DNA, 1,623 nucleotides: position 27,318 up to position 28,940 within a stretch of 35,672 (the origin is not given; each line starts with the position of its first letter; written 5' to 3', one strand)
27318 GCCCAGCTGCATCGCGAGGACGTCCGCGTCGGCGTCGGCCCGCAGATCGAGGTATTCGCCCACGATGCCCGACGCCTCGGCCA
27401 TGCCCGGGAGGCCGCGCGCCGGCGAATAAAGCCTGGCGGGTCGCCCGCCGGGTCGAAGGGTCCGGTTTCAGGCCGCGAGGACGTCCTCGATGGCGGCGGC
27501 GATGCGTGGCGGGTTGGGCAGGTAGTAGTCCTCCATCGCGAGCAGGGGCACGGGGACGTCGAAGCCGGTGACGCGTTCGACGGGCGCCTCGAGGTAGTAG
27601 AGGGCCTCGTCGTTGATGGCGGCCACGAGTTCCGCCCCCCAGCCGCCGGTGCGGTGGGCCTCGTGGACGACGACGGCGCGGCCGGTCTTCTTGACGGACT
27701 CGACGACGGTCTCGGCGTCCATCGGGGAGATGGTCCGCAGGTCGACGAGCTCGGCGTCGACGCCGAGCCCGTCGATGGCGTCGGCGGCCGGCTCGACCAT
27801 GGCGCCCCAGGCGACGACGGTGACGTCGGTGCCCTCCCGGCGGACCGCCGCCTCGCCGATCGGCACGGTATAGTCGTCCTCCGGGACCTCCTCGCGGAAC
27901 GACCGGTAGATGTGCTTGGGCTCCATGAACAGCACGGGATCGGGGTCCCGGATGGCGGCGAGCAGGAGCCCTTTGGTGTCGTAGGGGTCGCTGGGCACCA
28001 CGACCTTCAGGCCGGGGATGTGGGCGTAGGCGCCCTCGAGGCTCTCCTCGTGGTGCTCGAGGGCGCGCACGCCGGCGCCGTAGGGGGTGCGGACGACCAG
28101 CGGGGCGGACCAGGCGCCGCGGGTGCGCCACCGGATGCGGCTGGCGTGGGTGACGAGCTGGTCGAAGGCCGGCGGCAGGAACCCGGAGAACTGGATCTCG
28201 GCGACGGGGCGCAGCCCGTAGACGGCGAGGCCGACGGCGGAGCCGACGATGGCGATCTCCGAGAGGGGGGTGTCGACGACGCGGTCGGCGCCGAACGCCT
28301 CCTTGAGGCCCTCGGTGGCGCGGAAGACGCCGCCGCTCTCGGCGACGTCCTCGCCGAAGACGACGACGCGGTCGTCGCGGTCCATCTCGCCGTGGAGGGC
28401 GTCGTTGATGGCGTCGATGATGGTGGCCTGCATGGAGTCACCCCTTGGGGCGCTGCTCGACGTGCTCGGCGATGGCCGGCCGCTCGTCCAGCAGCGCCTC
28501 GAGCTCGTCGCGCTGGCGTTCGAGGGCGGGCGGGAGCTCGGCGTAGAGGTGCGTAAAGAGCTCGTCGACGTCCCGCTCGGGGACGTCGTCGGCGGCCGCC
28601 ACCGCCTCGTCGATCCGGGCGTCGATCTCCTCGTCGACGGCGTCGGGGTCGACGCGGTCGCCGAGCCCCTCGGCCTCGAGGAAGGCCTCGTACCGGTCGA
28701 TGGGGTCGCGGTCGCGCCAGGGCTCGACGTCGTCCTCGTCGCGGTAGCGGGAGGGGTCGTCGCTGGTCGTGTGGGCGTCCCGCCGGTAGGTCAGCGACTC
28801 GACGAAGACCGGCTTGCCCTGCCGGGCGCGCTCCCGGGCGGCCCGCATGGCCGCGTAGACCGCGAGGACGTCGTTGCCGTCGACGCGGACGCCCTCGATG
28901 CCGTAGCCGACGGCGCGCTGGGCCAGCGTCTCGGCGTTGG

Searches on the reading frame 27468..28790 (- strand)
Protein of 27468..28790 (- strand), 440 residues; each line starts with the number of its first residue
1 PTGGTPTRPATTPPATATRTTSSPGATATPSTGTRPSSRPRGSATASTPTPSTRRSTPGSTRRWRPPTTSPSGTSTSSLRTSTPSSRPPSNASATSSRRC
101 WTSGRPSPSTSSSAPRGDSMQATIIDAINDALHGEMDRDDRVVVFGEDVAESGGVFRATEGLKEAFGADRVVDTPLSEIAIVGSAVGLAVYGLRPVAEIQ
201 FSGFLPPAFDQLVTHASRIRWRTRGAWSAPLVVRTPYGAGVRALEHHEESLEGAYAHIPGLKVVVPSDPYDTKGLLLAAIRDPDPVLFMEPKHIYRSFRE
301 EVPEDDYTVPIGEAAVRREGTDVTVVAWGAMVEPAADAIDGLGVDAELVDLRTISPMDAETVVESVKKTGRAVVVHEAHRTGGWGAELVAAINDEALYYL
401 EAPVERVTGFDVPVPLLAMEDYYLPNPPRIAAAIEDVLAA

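Call 56: search_protein_families(library=pfam, proteins=[window:27468-28790:-], max_evalue=0.001)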
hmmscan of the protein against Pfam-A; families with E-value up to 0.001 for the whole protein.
window:27468-28790:- (440 aa): 2 families
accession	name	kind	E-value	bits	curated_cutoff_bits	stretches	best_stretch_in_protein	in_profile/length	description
PF02779.29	Transket_pyr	-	1.2e-43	149.3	27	1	123-296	4-173/174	Transketolase, pyrimidine binding domain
PF02780.25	Transketolase_C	-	1.4e-36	125.6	25.9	1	312-430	1-124/124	Transketolase, C-terminal domain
